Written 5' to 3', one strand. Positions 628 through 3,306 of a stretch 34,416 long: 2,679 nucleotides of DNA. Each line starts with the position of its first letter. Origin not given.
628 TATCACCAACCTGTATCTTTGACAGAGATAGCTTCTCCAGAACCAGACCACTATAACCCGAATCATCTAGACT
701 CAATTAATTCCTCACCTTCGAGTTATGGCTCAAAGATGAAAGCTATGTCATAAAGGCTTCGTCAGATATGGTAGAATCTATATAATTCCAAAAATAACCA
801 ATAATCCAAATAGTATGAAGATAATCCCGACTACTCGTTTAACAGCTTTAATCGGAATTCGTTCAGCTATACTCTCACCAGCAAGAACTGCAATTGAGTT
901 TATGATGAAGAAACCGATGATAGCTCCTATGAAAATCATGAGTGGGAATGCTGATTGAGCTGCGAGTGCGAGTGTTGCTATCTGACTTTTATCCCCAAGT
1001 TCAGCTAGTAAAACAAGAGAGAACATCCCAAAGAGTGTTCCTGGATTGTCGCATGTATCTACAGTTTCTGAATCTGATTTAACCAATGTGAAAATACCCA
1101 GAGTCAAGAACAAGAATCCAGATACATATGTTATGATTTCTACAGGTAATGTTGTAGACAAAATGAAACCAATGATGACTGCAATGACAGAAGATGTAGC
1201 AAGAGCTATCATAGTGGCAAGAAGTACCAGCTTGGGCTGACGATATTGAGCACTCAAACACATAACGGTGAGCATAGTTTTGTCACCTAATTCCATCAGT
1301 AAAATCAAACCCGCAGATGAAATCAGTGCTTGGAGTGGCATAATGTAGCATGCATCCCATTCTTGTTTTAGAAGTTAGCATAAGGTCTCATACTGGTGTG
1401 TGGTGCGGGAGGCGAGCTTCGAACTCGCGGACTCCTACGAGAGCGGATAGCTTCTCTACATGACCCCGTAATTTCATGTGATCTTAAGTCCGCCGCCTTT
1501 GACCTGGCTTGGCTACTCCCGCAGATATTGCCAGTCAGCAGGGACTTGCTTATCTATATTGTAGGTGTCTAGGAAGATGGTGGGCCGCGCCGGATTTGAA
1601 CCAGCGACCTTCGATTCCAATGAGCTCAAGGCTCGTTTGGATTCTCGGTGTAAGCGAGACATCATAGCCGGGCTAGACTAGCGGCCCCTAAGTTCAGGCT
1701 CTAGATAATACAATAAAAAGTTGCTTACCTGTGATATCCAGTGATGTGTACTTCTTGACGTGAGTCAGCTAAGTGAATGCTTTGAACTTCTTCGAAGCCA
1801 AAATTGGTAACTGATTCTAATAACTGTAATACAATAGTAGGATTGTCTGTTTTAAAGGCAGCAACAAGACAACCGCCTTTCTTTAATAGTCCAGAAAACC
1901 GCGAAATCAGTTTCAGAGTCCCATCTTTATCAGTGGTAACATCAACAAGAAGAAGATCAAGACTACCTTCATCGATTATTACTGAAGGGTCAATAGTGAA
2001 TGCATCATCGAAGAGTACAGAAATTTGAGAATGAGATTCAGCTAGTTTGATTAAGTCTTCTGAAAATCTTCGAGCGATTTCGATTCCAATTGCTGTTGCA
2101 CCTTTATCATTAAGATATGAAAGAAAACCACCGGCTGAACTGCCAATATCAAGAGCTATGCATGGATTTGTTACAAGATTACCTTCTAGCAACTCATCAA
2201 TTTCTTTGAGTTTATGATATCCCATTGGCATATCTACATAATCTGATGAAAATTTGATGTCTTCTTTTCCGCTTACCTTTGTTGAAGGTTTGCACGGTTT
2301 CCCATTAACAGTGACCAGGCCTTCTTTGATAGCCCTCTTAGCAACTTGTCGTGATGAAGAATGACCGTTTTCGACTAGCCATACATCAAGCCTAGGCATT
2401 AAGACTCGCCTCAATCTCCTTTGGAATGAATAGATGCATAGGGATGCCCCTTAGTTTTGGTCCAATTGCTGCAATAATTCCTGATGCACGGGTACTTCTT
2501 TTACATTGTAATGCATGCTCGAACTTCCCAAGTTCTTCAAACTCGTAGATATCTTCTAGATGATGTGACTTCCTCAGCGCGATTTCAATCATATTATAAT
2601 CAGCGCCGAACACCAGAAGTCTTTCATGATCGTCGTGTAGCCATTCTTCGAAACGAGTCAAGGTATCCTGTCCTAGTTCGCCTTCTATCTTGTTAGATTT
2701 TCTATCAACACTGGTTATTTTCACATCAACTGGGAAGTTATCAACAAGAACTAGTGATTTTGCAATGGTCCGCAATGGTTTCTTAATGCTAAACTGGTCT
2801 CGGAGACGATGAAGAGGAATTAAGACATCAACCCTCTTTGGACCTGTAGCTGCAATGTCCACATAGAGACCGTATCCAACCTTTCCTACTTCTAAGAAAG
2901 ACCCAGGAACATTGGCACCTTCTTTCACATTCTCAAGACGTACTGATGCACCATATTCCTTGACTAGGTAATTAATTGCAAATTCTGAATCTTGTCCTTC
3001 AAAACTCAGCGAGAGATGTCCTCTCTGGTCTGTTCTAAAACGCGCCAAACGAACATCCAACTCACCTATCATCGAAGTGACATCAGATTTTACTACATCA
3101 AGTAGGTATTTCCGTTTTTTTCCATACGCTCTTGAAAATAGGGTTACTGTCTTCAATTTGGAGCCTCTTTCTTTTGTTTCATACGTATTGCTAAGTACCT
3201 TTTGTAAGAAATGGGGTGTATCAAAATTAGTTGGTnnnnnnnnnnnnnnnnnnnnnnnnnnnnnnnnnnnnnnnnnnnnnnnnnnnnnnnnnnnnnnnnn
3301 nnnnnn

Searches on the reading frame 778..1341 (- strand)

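Call 21: search_protein_families(library=pfam, proteins=[window:778-1341:-], max_evalue=0.01)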
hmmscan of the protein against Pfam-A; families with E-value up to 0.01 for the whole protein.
window:778-1341:- (187 aa): 2 families
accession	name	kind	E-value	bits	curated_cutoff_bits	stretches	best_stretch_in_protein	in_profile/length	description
PF01169.24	GDT1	-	8.6e-40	135.4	27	2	106-179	3-75/75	Divalent cation/proton antiporter GDT1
PF01925.25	TauE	-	5.1e-06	26.8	32.6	1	26-145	49-143/237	Sulfite exporter TauE/SafE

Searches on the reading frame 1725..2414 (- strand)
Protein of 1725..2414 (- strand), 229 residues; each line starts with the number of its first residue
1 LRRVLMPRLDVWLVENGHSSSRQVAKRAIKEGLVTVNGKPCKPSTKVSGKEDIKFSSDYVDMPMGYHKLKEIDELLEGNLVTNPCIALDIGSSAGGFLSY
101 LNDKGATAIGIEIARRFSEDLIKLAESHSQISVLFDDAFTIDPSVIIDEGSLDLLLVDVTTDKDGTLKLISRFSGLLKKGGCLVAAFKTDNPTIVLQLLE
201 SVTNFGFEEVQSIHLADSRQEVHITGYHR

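Call 21: search_protein_families(library=pfam, proteins=[window:1725-2414:-], max_evalue=0.01)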
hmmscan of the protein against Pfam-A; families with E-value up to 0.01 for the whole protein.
window:1725-2414:- (229 aa): 6 families
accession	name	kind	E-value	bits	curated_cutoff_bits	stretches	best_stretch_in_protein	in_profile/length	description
PF01479.30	S4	-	3.3e-13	49.6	22.8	1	8-52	2-47/48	S4 domain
PF01728.25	FtsJ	-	2.2e-06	28.2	24.1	1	65-167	5-107/181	FtsJ-like methyltransferase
PF22421.1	SYY_C-terminal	-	0.00041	20.6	27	1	11-52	23-64/83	Tyrosine--tRNA ligase SYY-like C-terminal domain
PF13649.12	Methyltransf_25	-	0.003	18.7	27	1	88-181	2-97/97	Methyltransferase domain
PF08241.18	Methyltransf_11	-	0.0079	17.3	21.2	0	88-184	1-94/95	Methyltransferase domain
PF13578.12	Methyltransf_24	-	0.009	17.3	26.3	0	91-184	8-101/105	Methyltransferase domain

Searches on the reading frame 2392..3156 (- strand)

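Call 21: search_protein_families(library=pfam, proteins=[window:2392-3156:-], max_evalue=0.01)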
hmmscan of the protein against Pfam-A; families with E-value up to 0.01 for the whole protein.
window:2392-3156:- (254 aa): 3 families
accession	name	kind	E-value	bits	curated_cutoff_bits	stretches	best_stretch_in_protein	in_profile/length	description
PF24873.1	DUF2110_C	-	1.3e-11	44.4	23.2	1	177-237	1-61/67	DUF2110 C-terminal domain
PF24872.1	DUF2110_N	-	3.2e-11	43.6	28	1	4-71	2-69/72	DUF2110 N-terminal domain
PF09883.16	DUF2110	-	1.2e-07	32.4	23.2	1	78-172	2-86/87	DUF2110 central domain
